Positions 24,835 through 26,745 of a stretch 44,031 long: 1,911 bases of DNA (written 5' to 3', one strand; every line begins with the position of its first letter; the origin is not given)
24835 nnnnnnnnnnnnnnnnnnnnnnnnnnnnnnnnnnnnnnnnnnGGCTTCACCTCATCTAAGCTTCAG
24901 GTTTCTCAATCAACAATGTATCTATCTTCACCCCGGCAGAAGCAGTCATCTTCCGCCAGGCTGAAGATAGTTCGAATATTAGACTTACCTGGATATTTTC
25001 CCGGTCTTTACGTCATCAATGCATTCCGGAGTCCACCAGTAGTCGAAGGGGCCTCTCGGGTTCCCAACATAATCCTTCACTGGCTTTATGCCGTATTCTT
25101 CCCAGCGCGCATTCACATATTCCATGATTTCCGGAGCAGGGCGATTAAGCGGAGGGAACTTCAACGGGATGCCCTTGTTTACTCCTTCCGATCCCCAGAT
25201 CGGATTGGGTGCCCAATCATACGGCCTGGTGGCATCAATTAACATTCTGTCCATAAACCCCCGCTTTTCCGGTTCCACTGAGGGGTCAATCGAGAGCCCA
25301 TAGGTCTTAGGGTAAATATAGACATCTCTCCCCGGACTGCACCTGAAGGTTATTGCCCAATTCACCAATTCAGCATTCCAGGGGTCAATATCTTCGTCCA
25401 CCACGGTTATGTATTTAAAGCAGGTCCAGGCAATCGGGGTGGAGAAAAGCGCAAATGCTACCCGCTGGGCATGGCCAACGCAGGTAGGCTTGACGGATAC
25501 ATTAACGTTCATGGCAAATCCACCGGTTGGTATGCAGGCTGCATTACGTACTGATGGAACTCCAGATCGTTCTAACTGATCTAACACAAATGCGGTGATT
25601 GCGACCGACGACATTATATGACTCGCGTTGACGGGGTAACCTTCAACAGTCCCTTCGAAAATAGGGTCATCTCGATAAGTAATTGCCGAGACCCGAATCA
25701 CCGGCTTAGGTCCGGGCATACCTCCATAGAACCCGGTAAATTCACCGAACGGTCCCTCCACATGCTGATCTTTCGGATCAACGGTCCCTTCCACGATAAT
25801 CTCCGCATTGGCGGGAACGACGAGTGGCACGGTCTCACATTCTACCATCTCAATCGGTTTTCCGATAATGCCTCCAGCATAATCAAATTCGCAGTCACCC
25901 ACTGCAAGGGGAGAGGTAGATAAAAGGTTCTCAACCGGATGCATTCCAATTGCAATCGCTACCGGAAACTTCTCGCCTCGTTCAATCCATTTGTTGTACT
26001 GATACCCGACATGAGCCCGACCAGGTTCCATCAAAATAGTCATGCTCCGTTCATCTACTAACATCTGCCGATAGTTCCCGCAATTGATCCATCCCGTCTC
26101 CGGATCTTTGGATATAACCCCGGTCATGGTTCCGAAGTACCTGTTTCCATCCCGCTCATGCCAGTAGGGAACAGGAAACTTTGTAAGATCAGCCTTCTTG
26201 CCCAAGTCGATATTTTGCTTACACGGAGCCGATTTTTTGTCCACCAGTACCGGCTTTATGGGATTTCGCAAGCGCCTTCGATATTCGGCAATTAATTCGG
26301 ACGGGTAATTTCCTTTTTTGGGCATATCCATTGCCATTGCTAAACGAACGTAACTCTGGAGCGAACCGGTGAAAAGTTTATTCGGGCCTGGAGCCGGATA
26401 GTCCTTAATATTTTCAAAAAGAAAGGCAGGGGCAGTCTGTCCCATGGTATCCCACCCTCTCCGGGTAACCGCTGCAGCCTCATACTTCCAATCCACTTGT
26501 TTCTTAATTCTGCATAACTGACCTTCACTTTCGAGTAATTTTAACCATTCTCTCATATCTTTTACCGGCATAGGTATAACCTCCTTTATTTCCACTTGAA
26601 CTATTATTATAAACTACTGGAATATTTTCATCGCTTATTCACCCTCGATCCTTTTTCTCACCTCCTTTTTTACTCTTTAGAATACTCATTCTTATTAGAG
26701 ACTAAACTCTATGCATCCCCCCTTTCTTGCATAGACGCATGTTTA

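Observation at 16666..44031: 27-kb anaerobic catabolic island whose parts fit a methyl-group-to-acyl-CoA and phenolic funnel ending in ring hydrolysis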

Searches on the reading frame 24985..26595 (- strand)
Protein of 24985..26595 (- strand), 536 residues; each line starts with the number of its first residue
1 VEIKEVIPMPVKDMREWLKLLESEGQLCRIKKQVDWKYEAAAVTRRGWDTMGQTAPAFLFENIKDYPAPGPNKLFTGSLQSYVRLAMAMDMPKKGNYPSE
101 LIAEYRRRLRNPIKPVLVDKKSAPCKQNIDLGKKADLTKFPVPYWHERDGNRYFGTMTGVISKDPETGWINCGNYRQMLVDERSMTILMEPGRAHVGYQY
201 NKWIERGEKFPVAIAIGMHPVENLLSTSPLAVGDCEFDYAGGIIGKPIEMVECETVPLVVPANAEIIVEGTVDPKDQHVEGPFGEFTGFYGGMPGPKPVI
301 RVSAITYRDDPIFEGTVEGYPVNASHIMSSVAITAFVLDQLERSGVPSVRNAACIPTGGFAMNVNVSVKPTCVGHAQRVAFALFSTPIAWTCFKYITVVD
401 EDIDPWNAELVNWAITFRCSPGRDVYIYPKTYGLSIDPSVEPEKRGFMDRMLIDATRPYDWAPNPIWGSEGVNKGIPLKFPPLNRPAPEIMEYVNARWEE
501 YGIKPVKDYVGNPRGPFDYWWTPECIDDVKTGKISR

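Call 3: search_protein_families(library=pfam, proteins=[window:24985-26595:-])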
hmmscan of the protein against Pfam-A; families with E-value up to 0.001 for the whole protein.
window:24985-26595:- (536 aa): 3 families
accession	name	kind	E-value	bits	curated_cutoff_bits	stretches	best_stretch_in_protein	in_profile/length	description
PF01977.22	UbiD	-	1.1e-63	214.5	23.3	1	118-321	3-206/206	3-octaprenyl-4-hydroxybenzoate carboxy-lyase Rift-related domain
PF20696.2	UbiD_C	-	3.2e-24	85.8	24.2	1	327-455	2-127/127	3-octaprenyl-4-hydroxybenzoate carboxy-lyase C-terminal domain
PF20695.2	UbiD_N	-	5.4e-14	52.5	24.3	1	18-94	1-68/78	3-octaprenyl-4-hydroxybenzoate carboxy-lyase N-terminal domain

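Call 6: search_protein_families(library=ncbifam, proteins=[window:24985-26595:-], max_evalue=0.00001)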
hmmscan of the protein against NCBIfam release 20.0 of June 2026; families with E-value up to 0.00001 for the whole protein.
window:24985-26595:- (536 aa): 7 families
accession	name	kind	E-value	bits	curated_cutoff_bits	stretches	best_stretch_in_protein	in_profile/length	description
TIGR00148.1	TIGR00148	subfamily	1.2e-94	317.5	244.85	1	14-457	1-437/438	UbiD family decarboxylase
NF041204.1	VdcC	exception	8.7e-91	304.7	650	1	12-459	2-439/467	non-oxidative hydroxyarylic acid decarboxylases subunit C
TIGR02723.1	phenyl_P_alpha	equivalog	9.8e-81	271.8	564.6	1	12-507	8-485/485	phenylphosphate carboxylase subunit alpha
TIGR02724.1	phenyl_P_beta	equivalog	6.1e-69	232.6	468.95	1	15-467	4-451/472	phenylphosphate carboxylase subunit beta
NF041219.1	BagN_FevL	exception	1.4e-68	231.7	1000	1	10-421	16-434/502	bagremycin/ferroverdin biosynthesis UbiD family decarboxylase BagN/FevL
TIGR03701.1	mena_SCO4490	equivalog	7.7e-61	206.1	495.9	1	17-428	2-414/433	menaquinone biosynthesis decarboxylase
NF008175.0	PRK10922.1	equivalog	1.4e-52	178.9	788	1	9-468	4-468/497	4-hydroxy-3-polyprenylbenzoate decarboxylase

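Call 38: search_solved_structures(query=window:24985-26595:-, max_evalue=1e-20)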
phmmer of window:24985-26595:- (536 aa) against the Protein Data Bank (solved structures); distinct sequences matched with E-value up to 1e-20: 38.
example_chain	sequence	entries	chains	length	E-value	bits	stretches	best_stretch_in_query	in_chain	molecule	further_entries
6h6x_B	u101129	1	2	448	4.4e-66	226.7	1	13-460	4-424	3-polyprenyl-4-hydroxybenzoate decarboxylase and related decarboxylases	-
6h6v_A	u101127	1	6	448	7.6e-66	225.9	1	13-460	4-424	3-polyprenyl-4-hydroxybenzoate decarboxylase and related decarboxylases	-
7ae4_A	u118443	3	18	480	4.8e-65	223.3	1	11-465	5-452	Phenolic acid decarboxylase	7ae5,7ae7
7pda_A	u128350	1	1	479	1.9e-62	214.7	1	13-462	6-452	UbiD family decarboxylase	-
7abn_D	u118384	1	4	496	8.6e-60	205.9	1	13-462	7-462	UbiD-like decarboxylase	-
4ip2_A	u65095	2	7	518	8.8e-60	205.9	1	12-462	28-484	Aromatic Acid Decarboxylase | PA0254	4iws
7abo_C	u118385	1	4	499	1.5e-59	205.1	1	12-462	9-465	UbiD-like decarboxylase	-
9gqr_A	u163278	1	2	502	1.6e-53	185.2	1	10-441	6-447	decarboxylase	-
6da6_A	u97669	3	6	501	8.3e-52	179.6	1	11-424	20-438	UbiD-like decarboxylase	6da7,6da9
4s13_A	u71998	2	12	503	7.9e-48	166.4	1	10-443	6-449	Ferulic acid decarboxylase 1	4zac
6tib_AAA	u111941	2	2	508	1.8e-47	165.2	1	15-477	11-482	Ferulic acid decarboxylase 1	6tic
6tie_AAA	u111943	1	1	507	1.8e-47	165.2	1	15-477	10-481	Ferulic acid decarboxylase 1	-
6evf_A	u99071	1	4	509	2e-47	165.1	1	10-443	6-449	Ferulic acid decarboxylase 1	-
7nf0_A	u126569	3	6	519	2.4e-47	164.8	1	12-439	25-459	Ferulic acid decarboxylase 1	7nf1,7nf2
6r2z_A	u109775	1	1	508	3.1e-47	164.5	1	15-477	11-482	Ferulic acid decarboxylase 1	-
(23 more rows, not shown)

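Call 77: find_related_loci(query=window:24985-26595:-, collection=metagenome_contigs, flank=10000)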
Query window:24985-26595:- (536 aa) in metagenome_contigs; peptide patterns used: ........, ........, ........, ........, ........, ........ (x = any residue, [..] = any of these).
96 stretches matched a pattern; 66 encode a relative of the query (tblastn E <= 1e-3); 66 distinct loci.
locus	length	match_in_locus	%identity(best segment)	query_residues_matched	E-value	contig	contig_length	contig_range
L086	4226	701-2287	93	8-536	0e+0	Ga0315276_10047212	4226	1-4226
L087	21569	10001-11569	55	9-534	0e+0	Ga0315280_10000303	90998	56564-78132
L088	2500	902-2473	52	9-535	0e+0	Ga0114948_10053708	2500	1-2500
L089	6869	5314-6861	49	12-526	8e-172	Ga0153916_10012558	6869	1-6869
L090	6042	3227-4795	47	13-534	4e-170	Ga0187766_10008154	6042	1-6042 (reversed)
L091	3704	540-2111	49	12-534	1e-173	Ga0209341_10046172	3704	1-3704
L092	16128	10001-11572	48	12-534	2e-166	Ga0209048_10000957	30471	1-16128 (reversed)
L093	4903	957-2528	48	12-534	8e-170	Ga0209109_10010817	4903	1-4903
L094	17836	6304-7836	49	12-521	8e-166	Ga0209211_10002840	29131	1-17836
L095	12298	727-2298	48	12-534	5e-165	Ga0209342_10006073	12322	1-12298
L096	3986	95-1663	47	12-534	8e-171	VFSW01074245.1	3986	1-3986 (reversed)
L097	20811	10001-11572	48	12-534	1e-164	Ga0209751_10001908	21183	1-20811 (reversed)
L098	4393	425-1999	48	12-534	1e-168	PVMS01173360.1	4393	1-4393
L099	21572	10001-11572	48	12-534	9e-164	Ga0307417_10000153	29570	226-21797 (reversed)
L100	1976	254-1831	47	12-534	3e-177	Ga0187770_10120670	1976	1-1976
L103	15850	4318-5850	48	12-521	4e-163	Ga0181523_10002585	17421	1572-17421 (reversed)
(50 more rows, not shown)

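Call 82: search_protein_families(library=pfam, proteins=[L087:2495-4387:+, L087:4435-5517:+, L087:5746-7404:-, L087:7519-8703:-, L087:9367-9915:-, L087:11821-12660:-, L087:12657-13577:-, L087:14189-14665:-, L087:14936-15865:+, L087:15875-18139:-], max_evalue=0.0001)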
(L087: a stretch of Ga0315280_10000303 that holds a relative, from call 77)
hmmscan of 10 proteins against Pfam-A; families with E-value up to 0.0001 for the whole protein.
L087:2495-4387:+ (630 aa): 3 families
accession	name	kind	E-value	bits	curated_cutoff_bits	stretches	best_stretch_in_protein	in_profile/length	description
PF00012.26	HSP70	-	7.2e-222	738.3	20.6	2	90-588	100-599/599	Hsp70 protein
PF06723.19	MreB_Mbl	-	4.2e-19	69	27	1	12-361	3-317/327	MreB/Mbl protein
PF02782.22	FGGY_C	-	5.4e-05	23.5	27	0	285-365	124-196/198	FGGY family of carbohydrate kinases, C-terminal domain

L087:4435-5517:+ (360 aa): 3 families
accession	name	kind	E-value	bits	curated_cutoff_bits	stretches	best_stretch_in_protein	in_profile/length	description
PF01556.23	DnaJ_C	-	1.4e-51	174.9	26.6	1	124-341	1-152/152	DnaJ C terminal domain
PF00226.36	DnaJ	-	3.1e-27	94.9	27.8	1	5-66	1-63/63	DnaJ domain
PF00684.25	DnaJ_CXXCXGXG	-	5.5e-15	55.8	32.7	1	151-215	1-65/65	DnaJ central domain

L087:5746-7404:- (552 aa): 1 family
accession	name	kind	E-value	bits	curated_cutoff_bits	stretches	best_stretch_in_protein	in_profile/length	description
PF00118.29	Cpn60_TCP1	-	1.7e-193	644.3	34.3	1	40-530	1-489/490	TCP-1/cpn60 chaperonin family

L087:7519-8703:- (394 aa): 10 families
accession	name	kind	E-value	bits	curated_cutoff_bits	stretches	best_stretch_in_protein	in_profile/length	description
PF13740.12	ACT_6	-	1.7e-24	85.9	23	2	8-81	4-75/76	ACT domain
PF12710.13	HAD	-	4e-21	76.7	27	1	186-353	1-188/189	haloacid dehalogenase-like hydrolase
PF00702.32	Hydrolase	-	3.8e-20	73.5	26.4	1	184-357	2-191/191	haloacid dehalogenase-like hydrolase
PF01842.31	ACT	-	1e-16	60.8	27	2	7-54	1-51/66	ACT domain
PF08282.18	Hydrolase_3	-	5e-12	46.5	20.9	1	322-386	188-253/255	haloacid dehalogenase-like hydrolase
PF06888.18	Put_Phosphatase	-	2.4e-11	43.9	27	1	185-299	2-118/234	Putative Phosphatase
PF13291.12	ACT_4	-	1.5e-09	38.8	27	0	101-142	9-52/80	ACT domain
PF13840.12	ACT_7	-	1.5e-07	31.6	27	0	8-35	11-39/65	ACT domain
PF22468.2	ACT_9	-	1.6e-06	28.2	27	0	13-40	5-35/61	ACT domain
PF13419.12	HAD_2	-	3.4e-06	27.7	23.8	1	186-353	1-168/178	Haloacid dehalogenase-like hydrolase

L087:9367-9915:- (182 aa): 2 families
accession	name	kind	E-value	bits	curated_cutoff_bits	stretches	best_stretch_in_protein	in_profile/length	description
PF01974.23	tRNA_int_endo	-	3.7e-15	56.2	27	1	96-174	1-85/85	tRNA intron endonuclease, catalytic C-terminal domain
PF02778.19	tRNA_int_endo_N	-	1.9e-10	40.5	21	1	28-79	9-62/67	tRNA intron endonuclease, N-terminal domain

L087:11821-12660:- (279 aa): 2 families
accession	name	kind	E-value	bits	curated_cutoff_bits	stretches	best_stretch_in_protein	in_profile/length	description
PF01061.29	ABC2_membrane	-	3e-32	112.3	26.9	1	5-241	3-209/211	ABC-2 type transporter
PF12698.13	ABC2_membrane_3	-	4.9e-16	59.2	31.6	1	79-270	160-346/347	ABC-2 family transporter protein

L087:12657-13577:- (306 aa): 3 families
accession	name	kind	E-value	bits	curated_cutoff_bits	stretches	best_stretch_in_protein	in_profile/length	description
PF00005.33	ABC_tran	-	2e-30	106.6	25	1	2-137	9-136/137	ABC transporter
PF13732.12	DrrA1-3_C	-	5.3e-13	49.9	27.4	1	192-280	1-81/81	ATP-binding protein DrrA1-3-like, C-terminal domain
PF13304.12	AAA_21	-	1.9e-09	38.5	27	1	111-168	239-298/304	AAA domain, putative AbiEii toxin, Type IV TA system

L087:14189-14665:- (158 aa): 2 families
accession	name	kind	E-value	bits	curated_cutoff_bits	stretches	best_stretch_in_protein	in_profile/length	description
PF01948.23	PyrI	-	8.4e-33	112.9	25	1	11-101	2-92/93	Aspartate carbamoyltransferase regulatory chain, allosteric domain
PF02748.20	PyrI_C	-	2.3e-16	59.8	23.4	1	107-154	2-48/48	Aspartate carbamoyltransferase regulatory chain, metal binding domain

L087:14936-15865:+ (309 aa): 2 families
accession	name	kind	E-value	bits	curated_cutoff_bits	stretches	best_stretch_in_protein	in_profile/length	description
PF02729.26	OTCace_N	-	1.4e-46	158.7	29.9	1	9-148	1-147/148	Aspartate/ornithine carbamoyltransferase, carbamoyl-P binding domain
PF00185.30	OTCace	-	2.3e-28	99.6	29.4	1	155-303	1-156/157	Aspartate/ornithine carbamoyltransferase, Asp/Orn binding domain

L087:15875-18139:- (754 aa): 3 families
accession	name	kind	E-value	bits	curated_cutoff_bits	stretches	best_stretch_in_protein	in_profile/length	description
PF13597.11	NRDD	-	2.4e-71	241.5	26.2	1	203-751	9-562/562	Anaerobic ribonucleoside-triphosphate reductase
PF24038.1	DUF7347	-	3.2e-06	27.7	27.6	1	10-87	2-75/77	Domain of unknown function (DUF7347)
PF03477.21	ATP-cone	-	9.5e-06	26.5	25.8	1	105-175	3-75/88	ATP cone domain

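Call 84: search_protein_families(library=pfam, proteins=[L099:3902-5335:-, L099:6002-6790:-, L099:6993-8423:-, L099:8489-9385:+, L099:11819-13246:-, L099:13502-14986:-, L099:15004-16548:-, L099:16953-18008:+, L103:5947-7203:+, L103:2659-3582:-], max_evalue=0.0001)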
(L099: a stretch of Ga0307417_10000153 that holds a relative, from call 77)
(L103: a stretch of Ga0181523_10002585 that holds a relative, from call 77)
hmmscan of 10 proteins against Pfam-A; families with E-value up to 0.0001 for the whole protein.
L099:3902-5335:- (478 aa): 0 families

L099:6002-6790:- (263 aa): 2 families
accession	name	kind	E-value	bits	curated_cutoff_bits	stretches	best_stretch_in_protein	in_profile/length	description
PF00378.25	ECH_1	-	1.6e-39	136.2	27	1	24-232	7-212/251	Enoyl-CoA hydratase/isomerase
PF16113.10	ECH_2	-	1.5e-21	77.7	27.2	1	25-226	3-200/335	Enoyl-CoA hydratase/isomerase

L099:6993-8423:- (477 aa): 4 families
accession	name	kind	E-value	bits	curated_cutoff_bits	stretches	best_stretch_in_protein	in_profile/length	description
PF00441.29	Acyl-CoA_dh_1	-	1.4e-14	55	22.4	1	320-465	11-149/150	Acyl-CoA dehydrogenase, C-terminal domain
PF02771.21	Acyl-CoA_dh_N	-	6.3e-13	49.5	22.9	1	58-173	1-109/113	Acyl-CoA dehydrogenase, N-terminal domain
PF02770.24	Acyl-CoA_dh_M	-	3.8e-11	43.5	33.3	1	182-291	1-92/97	Acyl-CoA dehydrogenase, middle domain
PF08028.16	Acyl-CoA_dh_2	-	7.7e-10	39.6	22.7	1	330-448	6-127/134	Acyl-CoA dehydrogenase, C-terminal domain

L099:8489-9385:+ (299 aa): 3 families
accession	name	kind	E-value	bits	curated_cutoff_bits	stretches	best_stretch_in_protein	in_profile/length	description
PF12697.13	Abhydrolase_6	-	1.2e-12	49.4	26.3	1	35-292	1-217/217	Alpha/beta hydrolase family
PF00561.26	Abhydrolase_1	-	6.4e-12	46.1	25.8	1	33-168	1-131/245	alpha/beta hydrolase fold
PF12146.15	Hydrolase_4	-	2.5e-11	43.8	27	1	35-152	7-125/239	Serine aminopeptidase, S33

L099:11819-13246:- (476 aa): 1 family
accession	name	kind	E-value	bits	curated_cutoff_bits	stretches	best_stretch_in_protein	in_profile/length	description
PF00171.27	Aldedh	-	9.6e-164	545.7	23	1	13-469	1-460/461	Aldehyde dehydrogenase family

L099:13502-14986:- (495 aa): 2 families
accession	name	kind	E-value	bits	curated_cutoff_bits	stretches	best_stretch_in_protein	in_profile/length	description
PF11794.13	HpaB_N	-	6.2e-84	282.2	35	1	18-284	2-270/270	4-hydroxyphenylacetate 3-hydroxylase N terminal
PF03241.18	HpaB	-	1.5e-64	217.3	25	1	292-489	2-202/202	4-hydroxyphenylacetate 3-hydroxylase C terminal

L099:15004-16548:- (515 aa): 2 families
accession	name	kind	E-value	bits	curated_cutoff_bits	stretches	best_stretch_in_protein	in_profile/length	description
PF00501.34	AMP-binding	-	5.4e-96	322.1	29.9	1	15-378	2-384/384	AMP-binding enzyme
PF13193.12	AMP-binding_C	-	6.5e-17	62.7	24.5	1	428-503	1-76/76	AMP-binding enzyme C-terminal domain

L099:16953-18008:+ (352 aa): 2 families
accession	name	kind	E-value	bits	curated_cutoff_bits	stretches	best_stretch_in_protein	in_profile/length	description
PF01638.23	HxlR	-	1.7e-43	146.8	20.8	2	205-292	1-89/91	HxlR-like helix-turn-helix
PF03551.20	PadR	-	7.1e-05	23.2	27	0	241-274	36-71/75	Transcriptional regulator PadR-like family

L103:5947-7203:+ (419 aa): 3 families
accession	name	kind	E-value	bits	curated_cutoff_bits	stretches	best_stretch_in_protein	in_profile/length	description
PF13458.12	Peripla_BP_6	-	4.1e-45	155.4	31.7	1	44-402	2-342/343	Periplasmic binding protein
PF01094.35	ANF_receptor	-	1.7e-16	60.6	25.4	1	71-394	10-345/353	Receptor family ligand binding region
PF13433.12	Peripla_BP_5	-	5.2e-13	49.3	27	1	44-134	1-91/363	Periplasmic binding protein domain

L103:2659-3582:- (308 aa): 3 families
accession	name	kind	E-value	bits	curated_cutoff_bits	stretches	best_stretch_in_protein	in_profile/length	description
PF12146.15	Hydrolase_4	-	2.5e-13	50.3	27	1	33-284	5-237/239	Serine aminopeptidase, S33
PF12697.13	Abhydrolase_6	-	1.9e-12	48.8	26.3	1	35-290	1-215/217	Alpha/beta hydrolase family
PF00561.26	Abhydrolase_1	-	6.9e-11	42.7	25.8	1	35-285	3-244/245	alpha/beta hydrolase fold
